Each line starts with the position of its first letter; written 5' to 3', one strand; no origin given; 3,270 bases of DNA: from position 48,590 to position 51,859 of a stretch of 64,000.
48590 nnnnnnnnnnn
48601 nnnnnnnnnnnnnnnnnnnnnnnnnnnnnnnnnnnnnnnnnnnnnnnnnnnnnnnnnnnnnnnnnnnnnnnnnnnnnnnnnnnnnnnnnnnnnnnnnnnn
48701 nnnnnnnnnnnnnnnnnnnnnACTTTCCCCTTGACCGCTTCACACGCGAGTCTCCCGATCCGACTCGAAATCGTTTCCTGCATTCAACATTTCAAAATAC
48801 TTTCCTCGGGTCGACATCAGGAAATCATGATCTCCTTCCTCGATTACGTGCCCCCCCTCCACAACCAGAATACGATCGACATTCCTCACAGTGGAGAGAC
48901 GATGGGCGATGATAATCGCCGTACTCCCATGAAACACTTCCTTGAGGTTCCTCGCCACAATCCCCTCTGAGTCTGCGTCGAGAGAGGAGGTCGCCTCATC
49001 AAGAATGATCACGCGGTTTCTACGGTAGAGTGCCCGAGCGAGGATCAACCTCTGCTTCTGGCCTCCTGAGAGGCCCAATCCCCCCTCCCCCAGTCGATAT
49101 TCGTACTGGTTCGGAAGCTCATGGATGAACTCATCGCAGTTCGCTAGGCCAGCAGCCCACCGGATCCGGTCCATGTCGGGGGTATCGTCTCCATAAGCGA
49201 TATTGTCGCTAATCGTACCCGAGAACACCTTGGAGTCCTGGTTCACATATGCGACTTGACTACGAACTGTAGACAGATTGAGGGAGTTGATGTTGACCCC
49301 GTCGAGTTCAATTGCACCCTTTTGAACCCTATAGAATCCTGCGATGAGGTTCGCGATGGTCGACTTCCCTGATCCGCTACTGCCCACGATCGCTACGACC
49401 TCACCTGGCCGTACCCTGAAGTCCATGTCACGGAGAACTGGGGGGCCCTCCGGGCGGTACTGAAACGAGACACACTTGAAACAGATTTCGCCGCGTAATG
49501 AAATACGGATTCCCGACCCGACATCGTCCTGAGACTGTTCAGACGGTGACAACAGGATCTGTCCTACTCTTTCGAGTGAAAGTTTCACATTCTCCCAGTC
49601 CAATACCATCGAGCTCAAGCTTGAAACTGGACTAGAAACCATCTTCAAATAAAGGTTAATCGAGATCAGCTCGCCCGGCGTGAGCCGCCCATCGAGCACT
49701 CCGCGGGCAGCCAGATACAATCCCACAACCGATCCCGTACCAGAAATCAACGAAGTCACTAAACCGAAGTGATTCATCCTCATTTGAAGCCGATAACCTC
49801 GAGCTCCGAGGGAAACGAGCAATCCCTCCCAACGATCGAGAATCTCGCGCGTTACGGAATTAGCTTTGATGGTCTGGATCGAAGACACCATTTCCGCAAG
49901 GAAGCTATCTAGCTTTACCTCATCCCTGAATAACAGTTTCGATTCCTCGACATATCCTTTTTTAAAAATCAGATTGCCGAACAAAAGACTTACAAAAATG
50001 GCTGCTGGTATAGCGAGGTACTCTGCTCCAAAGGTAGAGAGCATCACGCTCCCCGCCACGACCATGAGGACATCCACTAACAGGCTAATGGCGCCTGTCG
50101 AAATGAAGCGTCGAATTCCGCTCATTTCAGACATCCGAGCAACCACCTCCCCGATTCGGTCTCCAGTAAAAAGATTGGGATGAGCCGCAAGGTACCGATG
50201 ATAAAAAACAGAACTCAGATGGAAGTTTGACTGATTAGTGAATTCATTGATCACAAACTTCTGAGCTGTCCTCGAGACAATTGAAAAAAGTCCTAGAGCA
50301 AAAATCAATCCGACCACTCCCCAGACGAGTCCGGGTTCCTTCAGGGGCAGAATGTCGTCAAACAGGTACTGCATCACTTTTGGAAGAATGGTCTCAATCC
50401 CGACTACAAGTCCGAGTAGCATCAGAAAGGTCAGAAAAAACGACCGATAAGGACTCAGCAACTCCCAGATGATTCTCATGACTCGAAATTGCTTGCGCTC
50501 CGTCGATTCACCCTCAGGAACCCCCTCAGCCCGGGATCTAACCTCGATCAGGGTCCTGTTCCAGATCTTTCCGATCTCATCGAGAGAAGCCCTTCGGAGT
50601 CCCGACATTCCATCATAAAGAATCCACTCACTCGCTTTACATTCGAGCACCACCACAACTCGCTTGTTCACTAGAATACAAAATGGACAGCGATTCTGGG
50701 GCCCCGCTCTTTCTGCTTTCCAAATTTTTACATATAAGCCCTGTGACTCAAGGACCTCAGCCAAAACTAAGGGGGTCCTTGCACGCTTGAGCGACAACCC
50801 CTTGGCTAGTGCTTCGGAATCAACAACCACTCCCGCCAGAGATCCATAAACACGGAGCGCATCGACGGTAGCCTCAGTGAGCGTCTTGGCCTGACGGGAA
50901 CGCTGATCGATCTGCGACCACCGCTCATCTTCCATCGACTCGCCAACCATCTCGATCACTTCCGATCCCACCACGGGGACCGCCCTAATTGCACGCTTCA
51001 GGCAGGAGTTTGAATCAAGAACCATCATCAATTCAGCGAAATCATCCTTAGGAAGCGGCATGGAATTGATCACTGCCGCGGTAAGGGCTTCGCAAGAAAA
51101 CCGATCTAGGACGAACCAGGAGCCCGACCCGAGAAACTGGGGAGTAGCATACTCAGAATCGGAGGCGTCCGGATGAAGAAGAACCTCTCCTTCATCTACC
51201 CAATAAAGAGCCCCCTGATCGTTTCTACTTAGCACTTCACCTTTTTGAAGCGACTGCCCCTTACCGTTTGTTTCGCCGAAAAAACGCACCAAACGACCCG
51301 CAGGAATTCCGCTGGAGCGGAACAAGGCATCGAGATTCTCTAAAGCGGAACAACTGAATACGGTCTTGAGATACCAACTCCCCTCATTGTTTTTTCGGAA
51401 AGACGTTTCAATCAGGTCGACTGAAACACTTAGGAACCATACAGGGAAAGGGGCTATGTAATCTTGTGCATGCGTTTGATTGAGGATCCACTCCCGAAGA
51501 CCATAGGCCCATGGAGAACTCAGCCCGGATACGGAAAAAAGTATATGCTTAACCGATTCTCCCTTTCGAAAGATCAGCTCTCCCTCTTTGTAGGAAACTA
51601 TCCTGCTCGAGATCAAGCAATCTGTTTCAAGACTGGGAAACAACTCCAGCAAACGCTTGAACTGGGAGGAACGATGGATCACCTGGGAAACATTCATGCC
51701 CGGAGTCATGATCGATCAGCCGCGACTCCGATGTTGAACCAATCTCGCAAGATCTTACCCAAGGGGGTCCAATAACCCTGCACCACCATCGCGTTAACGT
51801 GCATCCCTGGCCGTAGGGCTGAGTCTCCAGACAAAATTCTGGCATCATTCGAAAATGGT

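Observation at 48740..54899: Complete NHLM-type tripartite export cassette (cNMP-ABC, short HlyD, C39-ABC)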

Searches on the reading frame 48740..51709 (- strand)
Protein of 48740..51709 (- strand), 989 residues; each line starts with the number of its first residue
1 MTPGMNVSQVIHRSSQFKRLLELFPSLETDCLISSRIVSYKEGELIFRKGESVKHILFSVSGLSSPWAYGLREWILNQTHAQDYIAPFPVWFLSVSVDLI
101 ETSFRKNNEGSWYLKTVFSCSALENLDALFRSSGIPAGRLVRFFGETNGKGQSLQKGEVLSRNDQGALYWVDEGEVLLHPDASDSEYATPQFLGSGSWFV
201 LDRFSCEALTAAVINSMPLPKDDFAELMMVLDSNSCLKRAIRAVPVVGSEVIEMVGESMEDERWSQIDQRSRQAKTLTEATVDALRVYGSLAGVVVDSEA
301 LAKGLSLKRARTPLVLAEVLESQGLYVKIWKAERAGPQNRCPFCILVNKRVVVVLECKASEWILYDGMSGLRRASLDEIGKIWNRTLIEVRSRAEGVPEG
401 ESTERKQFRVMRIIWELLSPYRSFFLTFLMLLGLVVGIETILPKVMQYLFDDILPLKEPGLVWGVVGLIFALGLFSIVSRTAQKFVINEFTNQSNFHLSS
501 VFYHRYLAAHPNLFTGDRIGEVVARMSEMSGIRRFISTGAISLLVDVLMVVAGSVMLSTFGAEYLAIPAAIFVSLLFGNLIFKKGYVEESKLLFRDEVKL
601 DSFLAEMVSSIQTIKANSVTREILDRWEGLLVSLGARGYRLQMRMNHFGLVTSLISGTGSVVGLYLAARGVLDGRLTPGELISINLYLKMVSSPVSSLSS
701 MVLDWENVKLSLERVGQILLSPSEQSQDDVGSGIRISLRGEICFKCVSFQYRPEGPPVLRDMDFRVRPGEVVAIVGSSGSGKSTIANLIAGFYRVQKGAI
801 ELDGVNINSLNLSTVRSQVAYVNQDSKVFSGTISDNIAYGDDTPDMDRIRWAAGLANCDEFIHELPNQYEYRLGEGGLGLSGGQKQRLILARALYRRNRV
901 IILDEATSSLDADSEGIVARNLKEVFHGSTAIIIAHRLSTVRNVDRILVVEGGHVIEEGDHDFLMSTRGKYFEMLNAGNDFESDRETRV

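Call 3: search_protein_families(library=ncbifam, proteins=[window:48740-51709:-])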
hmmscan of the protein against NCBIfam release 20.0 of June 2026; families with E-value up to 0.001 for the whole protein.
window:48740-51709:- (989 aa): 188 families (the best 25 are shown)
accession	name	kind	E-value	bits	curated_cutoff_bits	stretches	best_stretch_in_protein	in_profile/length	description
TIGR01846.1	type_I_sec_HlyB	subfamily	1.7e-124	416.6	725.55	1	284-975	4-689/694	type I secretion system permease/ATPase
TIGR03796.1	NHLM_micro_ABC1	equivalog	6.8e-105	351.8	853.3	1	324-975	58-709/710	NHLP family bacteriocin export ABC transporter peptidase/permease/ATPase subunit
TIGR03375.1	type_I_sec_LssB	subfamily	2.2e-102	343.5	693.1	1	283-966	5-690/696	type I secretion system permease/ATPase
TIGR02204.1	MsbA_rel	hypoth_equivalog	7.1e-99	332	780.4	1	406-974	1-571/576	ABC transporter, permease/ATP-binding protein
TIGR02203.1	MsbA_lipidA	equivalog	1.9e-96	323.8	602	1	414-976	5-567/572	lipid A export permease/ATP-binding protein MsbA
TIGR03797.1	NHLM_micro_ABC2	equivalog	5.2e-94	316.1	709.4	1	426-975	138-682/686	NHLP bacteriocin export ABC transporter permease/ATPase subunit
TIGR00958.1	3a01208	subfamily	6.1e-93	312.4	874.6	1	382-974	124-710/711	antigen peptide transporter 2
NF052233.1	CphA_assoc_ABC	equivalog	4.4e-82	276.6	880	1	407-978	168-743/766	cyanophycin metabolism-associated ABC transporter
NF045513.1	HepA_fam_ABC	equivalog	7.6e-82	275.6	725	1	471-973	99-604/610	heterocyst formation ABC transporter subunit HepA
TIGR01193.1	bacteriocin_ABC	subfamily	6.1e-76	256.4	523.85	1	445-975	178-706/708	peptide cleavage/export ABC transporter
NF008381.0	PRK11176.1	equivalog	2.2e-73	247.6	867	1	406-974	8-575/582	lipid A ABC transporter ATP-binding protein/permease MsbA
NF010178.0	PRK13657.1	equivalog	4.5e-70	236.7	733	1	670-979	264-571/588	glucan ABC transporter ATP-binding protein/ permease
NF008055.0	PRK10789.1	equivalog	7.6e-65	219.5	845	1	415-975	9-568/590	SmdA family multidrug ABC transporter permease/ATP-binding protein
TIGR01842.1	type_I_sec_PrtD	subfamily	1.5e-64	218.5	510.15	1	433-962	15-538/544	type I secretion system permease/ATPase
TIGR02857.1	CydD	equivalog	9.3e-61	206.4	435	1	725-950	309-529/529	thiol reductant ABC exporter subunit CydD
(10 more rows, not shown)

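Call 4: search_protein_families(library=pfam, proteins=[window:48740-51709:-])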
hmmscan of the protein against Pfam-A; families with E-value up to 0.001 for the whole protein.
window:48740-51709:- (989 aa): 4 families
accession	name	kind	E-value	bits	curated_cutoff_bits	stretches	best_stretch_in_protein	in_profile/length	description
PF00005.33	ABC_tran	-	5.1e-31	108.5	25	1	759-908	1-137/137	ABC transporter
PF00664.28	ABC_membrane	-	2.3e-20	73.8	28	1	430-695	6-274/274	ABC transporter transmembrane region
PF02463.25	SMC_N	-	2.6e-08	34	40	1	880-950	137-211/220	RecF/RecN/SMC N terminal domain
PF00027.35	cNMP_binding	-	5.2e-05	23.6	27.5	0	153-228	3-86/89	Cyclic nucleotide-binding domain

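Call 12: find_related_loci(query=window:48740-51709:-, collection=genome_contigs, flank=10000)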
Query window:48740-51709:- (989 aa) in genome_contigs; peptide patterns used: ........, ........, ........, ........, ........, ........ (x = any residue, [..] = any of these).
9 stretches matched a pattern; 1 encode a relative of the query (tblastn E <= 1e-3); 1 distinct loci.
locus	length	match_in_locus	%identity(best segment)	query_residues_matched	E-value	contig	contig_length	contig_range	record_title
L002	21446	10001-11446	30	758-952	2e-10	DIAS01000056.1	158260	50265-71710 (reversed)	MAG TPA_asm: Bacteroidales bacterium UBA5072 UBA5072_contig_8616, whole genome shotgun sequence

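Call 14: find_homologous_proteins(query=window:48740-51709:-, region=1-410, max_evalue=0.001)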
Query window:48740-51709:-, residues 1-410 (410 aa): 1 proteins with E <= 0.001 among 8000 candidates.
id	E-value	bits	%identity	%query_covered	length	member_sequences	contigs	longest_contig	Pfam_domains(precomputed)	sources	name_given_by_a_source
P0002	1.4e-270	915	100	100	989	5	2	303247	PF00005.34,PF02463.26,PF00664.29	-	-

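Call 17: search_solved_structures(query=window:48740-51709:-, max_evalue=0.001)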
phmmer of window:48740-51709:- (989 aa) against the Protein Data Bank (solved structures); distinct sequences matched with E-value up to 0.001: 580 (the best 60 are shown).
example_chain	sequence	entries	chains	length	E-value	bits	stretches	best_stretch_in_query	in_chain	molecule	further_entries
4f4c_A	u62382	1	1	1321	1.7e-122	413.5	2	599-978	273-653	Multidrug resistance protein pgp-1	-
9ody_A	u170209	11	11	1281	7.8e-120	404.7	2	500-977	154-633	ATP-binding cassette, sub-family B (MDR/TAP), member 4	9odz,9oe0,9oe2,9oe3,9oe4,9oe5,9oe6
9oe1_A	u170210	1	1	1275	9.9e-120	404.4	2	500-977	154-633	ATP-binding cassette, sub-family B (MDR/TAP), member 4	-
6fn1_A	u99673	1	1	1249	1.9e-118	400.2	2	596-986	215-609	Human-mouse chimeric ABCB1 (ABCBHM)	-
6fn4_A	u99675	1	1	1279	1.9e-118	400.1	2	596-986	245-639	Apo form of Human-mouse chimeric ABCB1 (ABCB1HM) in complex with Antigen binding fragment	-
6ujt_A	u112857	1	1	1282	2.4e-118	399.8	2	597-985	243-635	ATP-dependent translocase ABCB1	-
6ujw_A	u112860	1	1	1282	2.4e-118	399.8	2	597-985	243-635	ATP-dependent translocase ABCB1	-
6qee_A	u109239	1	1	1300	2.4e-118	399.8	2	597-985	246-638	ABCB1HM-EQ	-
8woi_A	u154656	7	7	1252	2.9e-118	399.5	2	584-975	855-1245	ABC transporter B family member 19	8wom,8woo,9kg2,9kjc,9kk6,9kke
6ujp_A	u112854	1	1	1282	5e-118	398.7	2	692-976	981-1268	ATP-dependent translocase ABCB1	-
4lsg_A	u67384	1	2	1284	5.4e-118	398.6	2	690-977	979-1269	Multidrug resistance protein 1A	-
4m1m_A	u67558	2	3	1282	5.4e-118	398.6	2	690-976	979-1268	Multidrug resistance protein 1A | ATP-dependent translocase ABCB1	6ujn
3g5u_A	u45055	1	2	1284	5.6e-118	398.6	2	690-976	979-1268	Multidrug resistance protein 1a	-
4q9h_A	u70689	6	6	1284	6.4e-118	398.4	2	692-977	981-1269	Multidrug resistance protein 1A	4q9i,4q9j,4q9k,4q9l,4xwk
4ksb_A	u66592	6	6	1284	6.5e-118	398.4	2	692-977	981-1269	Multidrug resistance protein 1A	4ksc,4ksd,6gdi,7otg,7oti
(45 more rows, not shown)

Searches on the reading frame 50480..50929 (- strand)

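Call 31: search_protein_families(library=pfam, proteins=[window:50480-50929:-], max_evalue=10)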
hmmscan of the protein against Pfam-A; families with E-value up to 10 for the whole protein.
window:50480-50929:- (150 aa): 2 families
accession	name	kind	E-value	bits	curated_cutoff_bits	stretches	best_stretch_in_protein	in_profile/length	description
PF03412.21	Peptidase_C39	-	0.0043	17.3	22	1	53-134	47-132/133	Peptidase C39 family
PF13756.12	Stimulus_sens_1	-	0.16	12.9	29.8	1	15-71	11-65/111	Stimulus-sensing domain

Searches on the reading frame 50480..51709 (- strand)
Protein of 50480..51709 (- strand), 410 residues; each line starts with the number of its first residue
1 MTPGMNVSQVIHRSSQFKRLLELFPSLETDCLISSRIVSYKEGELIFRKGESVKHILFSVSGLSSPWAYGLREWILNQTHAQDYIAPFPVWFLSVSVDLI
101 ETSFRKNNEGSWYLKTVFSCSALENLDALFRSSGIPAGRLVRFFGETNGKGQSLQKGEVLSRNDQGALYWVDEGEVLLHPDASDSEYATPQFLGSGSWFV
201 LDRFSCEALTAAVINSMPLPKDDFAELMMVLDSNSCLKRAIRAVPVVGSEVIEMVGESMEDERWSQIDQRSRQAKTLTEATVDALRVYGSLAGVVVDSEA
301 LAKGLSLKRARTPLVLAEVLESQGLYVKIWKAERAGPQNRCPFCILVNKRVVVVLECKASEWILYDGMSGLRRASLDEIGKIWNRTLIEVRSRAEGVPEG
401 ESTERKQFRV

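Call 6: search_protein_families(library=pfam, proteins=[window:50500-51709:-], max_evalue=10)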
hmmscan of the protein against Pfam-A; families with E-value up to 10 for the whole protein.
window:50500-51709:- (403 aa): 2 families
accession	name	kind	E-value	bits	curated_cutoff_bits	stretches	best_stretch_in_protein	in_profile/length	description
PF00027.35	cNMP_binding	-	1e-05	25.9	27.5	2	153-228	3-86/89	Cyclic nucleotide-binding domain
PF03412.21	Peptidase_C39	-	0.031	14.5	22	1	314-393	48-131/133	Peptidase C39 family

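Call 7: search_protein_families(library=ncbifam, proteins=[window:50500-51709:-], max_evalue=10)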
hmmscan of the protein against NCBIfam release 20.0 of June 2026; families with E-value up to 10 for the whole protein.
window:50500-51709:- (403 aa): 0 families

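Call 23: predict_structure(protein=window:50500-51709:-)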
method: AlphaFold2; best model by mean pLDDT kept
length: 403 residues; sequences in the alignment: 1
mean_pLDDT: 36.5   pTM: 0.22
mean pLDDT of the five models: 36.5, 32.8, 32.5, 30.6, 28.5
residues with pLDDT >= 90: 0; 70-90: 0; 50-70: 25; < 50: 378
segments of 3 or more residues with pLDDT < 50: 1-315, 322-343, 349-361, 367-371, 384-403
pLDDT, mean of each block of 10 residues (from residue 1): 26 36 38 34 36 38 36 41 33 33 35 36 34 31 34 42 39 40 34 28 34 35 39 37 31 35 35 31 27 25 33 48 48 40 49 45 48 52 38 30 26
secondary structure, 60 per line:
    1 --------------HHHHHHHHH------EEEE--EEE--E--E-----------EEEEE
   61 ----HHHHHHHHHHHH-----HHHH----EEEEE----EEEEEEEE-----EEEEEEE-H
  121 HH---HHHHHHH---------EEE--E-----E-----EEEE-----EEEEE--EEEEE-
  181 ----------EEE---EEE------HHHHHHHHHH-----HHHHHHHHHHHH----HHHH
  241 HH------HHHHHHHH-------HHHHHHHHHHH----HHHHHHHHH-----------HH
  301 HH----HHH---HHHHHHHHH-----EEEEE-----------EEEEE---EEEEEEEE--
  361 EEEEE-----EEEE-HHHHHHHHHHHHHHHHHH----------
elements in order: H15-23 E30-33 E36-38 E56-60 H65-76 H82-85 E90-94 E99-106 E112-118 H126-132 E142-144 E159-162 E168-172 E175-179 E191-193 E197-199 H206-215 H221-232 H237-242 H249-256 H264-274 H279-287 H299-302 H313-321 E327-331 E343-347 E351-358 E361-365 E371-374 H376-393

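Call 33: search_solved_structures(query=A3, max_evalue=10, show_alignments=3)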
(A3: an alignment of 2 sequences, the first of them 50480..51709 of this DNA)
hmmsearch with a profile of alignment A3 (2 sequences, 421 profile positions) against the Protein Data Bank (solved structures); distinct sequences matched with E-value up to 10: 1.
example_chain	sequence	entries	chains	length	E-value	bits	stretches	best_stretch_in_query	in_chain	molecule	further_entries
1bj7_A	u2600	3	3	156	0.67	11.9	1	303-340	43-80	D 2 | Allergen Bos d 2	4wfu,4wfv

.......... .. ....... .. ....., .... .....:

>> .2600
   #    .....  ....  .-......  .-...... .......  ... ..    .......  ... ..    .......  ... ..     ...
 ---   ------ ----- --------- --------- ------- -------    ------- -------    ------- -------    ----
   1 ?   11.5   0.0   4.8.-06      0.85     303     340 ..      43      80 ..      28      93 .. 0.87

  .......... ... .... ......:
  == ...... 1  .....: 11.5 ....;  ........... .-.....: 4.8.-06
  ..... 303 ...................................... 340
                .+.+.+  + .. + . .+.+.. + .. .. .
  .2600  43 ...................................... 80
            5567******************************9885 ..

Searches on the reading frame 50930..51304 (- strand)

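Call 31: search_protein_families(library=pfam, proteins=[window:50930-51304:-], max_evalue=10)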
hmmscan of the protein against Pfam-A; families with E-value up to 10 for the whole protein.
window:50930-51304:- (125 aa): 1 family
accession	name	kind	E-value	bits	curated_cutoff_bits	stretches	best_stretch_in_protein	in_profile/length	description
PF00027.35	cNMP_binding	-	0.0086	16.5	27.5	1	18-93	3-86/89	Cyclic nucleotide-binding domain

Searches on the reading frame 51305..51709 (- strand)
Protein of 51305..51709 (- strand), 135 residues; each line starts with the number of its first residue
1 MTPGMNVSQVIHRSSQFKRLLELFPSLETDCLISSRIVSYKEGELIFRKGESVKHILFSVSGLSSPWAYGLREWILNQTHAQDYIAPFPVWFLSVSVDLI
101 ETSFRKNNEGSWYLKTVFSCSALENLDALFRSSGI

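Call 31: search_protein_families(library=pfam, proteins=[window:51305-51709:-], max_evalue=10)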
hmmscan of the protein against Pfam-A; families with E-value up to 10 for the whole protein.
window:51305-51709:- (135 aa): 1 family
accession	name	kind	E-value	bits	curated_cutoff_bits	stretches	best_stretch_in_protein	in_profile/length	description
PF00027.35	cNMP_binding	-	0.043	14.2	27.5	1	38-63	2-27/89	Cyclic nucleotide-binding domain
